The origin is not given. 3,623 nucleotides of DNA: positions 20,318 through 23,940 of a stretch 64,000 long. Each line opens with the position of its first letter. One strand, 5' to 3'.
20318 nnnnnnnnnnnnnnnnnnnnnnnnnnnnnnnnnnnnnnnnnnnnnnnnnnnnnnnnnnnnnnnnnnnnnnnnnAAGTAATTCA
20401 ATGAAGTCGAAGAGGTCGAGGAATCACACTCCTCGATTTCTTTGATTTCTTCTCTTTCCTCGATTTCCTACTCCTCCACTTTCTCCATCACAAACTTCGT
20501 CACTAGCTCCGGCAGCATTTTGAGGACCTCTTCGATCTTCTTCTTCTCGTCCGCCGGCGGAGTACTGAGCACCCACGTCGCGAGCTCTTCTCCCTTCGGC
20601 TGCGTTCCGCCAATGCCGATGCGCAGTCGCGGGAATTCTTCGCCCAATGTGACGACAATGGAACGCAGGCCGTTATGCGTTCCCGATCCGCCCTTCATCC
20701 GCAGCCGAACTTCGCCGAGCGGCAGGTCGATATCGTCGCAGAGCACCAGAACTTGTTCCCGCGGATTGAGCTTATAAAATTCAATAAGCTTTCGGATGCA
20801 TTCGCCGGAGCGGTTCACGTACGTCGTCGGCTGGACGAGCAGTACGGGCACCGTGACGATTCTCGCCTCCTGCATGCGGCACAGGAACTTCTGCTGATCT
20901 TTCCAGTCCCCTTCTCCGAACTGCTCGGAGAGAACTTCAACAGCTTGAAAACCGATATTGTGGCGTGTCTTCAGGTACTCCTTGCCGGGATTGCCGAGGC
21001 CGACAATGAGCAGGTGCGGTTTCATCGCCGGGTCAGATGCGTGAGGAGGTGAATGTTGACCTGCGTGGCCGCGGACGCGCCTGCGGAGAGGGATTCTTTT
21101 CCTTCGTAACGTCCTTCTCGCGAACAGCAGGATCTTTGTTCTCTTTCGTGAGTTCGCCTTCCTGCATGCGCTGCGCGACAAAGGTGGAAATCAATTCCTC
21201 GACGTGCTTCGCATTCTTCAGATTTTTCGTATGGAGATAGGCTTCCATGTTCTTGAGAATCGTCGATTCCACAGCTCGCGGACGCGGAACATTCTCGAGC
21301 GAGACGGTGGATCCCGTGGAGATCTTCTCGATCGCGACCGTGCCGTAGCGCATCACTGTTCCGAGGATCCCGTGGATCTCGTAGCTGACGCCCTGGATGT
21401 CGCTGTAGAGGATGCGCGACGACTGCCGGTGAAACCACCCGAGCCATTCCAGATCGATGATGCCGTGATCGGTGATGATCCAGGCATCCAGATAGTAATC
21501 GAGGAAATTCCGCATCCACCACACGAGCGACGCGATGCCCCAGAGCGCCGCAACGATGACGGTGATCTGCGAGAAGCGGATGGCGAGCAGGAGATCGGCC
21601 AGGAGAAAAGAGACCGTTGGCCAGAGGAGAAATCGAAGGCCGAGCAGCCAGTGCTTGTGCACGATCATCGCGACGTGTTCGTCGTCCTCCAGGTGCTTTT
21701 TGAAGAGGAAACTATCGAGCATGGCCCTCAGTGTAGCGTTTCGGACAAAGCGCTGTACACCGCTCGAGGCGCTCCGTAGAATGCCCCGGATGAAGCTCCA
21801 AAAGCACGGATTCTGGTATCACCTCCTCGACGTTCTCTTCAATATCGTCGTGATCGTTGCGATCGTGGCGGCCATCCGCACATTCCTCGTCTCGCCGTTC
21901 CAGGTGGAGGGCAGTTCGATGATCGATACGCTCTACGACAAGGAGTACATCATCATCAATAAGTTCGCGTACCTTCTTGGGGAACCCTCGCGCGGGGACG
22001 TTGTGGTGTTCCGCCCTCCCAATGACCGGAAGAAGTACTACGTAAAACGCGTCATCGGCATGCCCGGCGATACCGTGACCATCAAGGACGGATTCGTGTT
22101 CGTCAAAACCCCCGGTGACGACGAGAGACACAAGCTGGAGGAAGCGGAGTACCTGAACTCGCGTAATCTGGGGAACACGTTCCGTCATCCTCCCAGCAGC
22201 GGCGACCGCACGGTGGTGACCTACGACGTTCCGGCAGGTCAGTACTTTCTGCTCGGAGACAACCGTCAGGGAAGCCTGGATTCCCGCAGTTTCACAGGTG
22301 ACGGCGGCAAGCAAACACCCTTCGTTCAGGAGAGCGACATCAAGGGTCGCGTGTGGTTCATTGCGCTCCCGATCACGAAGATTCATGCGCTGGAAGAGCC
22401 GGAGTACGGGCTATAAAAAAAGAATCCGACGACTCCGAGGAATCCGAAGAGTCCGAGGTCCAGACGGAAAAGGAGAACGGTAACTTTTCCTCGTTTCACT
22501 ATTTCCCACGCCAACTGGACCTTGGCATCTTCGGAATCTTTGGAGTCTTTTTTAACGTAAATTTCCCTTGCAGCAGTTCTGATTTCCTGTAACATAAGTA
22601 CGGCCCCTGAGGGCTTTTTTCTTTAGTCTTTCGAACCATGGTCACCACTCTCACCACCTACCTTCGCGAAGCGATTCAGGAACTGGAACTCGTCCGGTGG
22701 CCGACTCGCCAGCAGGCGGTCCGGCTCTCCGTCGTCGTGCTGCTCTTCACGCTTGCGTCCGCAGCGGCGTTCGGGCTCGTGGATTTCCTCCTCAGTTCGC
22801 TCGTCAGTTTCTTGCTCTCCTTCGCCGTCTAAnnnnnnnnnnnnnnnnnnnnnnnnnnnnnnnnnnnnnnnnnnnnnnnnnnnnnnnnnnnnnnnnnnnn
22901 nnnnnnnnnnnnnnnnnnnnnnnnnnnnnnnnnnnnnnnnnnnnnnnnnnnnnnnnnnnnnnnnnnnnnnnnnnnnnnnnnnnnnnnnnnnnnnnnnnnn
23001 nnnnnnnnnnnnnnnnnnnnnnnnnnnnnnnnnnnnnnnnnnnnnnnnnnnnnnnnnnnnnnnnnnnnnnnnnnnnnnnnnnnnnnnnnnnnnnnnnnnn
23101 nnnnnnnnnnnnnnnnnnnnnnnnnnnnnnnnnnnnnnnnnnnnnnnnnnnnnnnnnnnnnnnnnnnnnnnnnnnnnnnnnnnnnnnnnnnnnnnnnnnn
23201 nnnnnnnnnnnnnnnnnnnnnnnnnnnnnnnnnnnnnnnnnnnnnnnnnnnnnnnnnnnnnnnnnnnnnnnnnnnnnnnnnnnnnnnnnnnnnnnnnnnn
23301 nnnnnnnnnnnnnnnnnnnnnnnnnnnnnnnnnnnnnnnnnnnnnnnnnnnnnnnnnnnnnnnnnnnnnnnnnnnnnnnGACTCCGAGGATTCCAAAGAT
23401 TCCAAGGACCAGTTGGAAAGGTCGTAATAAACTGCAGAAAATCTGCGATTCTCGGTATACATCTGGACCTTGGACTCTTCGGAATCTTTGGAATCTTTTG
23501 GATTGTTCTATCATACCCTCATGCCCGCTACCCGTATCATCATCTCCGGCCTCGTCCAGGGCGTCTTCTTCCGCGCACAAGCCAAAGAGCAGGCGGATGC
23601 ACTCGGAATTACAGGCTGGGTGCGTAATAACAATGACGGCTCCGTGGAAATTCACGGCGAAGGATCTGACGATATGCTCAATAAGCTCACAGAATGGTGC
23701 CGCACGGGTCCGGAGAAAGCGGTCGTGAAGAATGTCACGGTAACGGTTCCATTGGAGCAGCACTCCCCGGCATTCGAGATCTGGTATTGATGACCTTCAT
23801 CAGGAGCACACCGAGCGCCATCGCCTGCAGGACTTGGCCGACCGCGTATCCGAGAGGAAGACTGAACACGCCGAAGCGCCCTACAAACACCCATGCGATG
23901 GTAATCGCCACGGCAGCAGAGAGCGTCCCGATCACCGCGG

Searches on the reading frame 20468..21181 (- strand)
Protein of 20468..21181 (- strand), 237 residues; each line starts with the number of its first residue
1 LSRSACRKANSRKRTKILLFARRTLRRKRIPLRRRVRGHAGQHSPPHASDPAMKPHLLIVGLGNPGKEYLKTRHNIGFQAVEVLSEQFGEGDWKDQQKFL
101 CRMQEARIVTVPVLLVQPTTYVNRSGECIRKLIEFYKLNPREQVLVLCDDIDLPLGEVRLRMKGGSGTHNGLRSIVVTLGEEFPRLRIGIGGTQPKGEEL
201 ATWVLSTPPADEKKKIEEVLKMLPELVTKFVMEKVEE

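Call 10: search_protein_families(library=pfam, proteins=[window:20468-21181:-])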
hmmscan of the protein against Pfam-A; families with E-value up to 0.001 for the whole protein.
window:20468-21181:- (237 aa): 1 family
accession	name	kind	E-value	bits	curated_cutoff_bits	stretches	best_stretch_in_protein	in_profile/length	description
PF01195.25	Pept_tRNA_hydro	-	1.3e-55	188.5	27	1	58-236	1-176/183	Peptidyl-tRNA hydrolase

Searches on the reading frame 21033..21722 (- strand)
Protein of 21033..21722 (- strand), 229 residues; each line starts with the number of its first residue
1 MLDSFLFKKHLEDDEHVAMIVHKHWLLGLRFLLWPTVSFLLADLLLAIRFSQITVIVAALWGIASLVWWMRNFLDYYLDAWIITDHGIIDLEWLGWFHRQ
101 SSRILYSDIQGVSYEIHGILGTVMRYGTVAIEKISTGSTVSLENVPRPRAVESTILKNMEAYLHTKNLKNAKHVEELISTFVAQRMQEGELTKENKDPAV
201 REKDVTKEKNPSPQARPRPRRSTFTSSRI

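Call 61: search_protein_families(library=pfam, proteins=[window:21033-21722:-])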
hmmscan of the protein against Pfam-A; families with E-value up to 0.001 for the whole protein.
window:21033-21722:- (229 aa): 1 family
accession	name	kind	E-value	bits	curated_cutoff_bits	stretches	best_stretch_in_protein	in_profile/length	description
PF03703.20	bPH_2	-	0.00018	22.1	22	1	93-154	17-77/78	Bacterial PH domain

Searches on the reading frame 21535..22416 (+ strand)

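Call 10: search_protein_families(library=pfam, proteins=[window:21535-22416:+])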
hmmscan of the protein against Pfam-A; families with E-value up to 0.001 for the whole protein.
window:21535-22416:+ (293 aa): 1 family
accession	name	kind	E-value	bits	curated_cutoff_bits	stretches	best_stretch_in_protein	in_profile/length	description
PF10502.14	Peptidase_S26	-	3.2e-45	154.5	22.9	1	99-276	3-166/168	Signal peptidase, peptidase S26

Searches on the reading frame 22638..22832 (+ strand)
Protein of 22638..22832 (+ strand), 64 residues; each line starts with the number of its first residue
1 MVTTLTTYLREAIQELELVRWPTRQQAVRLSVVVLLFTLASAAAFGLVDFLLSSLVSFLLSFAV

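Call 10: search_protein_families(library=pfam, proteins=[window:22638-22832:+])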
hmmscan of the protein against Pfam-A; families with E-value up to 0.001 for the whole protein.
window:22638-22832:+ (64 aa): 1 family
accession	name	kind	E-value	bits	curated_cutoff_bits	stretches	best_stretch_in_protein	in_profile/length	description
PF00584.25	SecE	-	8e-16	58.2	22.7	1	7-60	2-55/55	SecE/Sec61-gamma subunits of protein translocation complex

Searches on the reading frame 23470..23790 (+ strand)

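Call 10: search_protein_families(library=pfam, proteins=[window:23470-23790:+])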
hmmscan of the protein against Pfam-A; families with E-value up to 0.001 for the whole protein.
window:23470-23790:+ (106 aa): 1 family
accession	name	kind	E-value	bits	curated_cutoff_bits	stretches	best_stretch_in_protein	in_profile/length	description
PF00708.24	Acylphosphatase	-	4.4e-24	85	22.5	1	22-104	2-85/85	Acylphosphatase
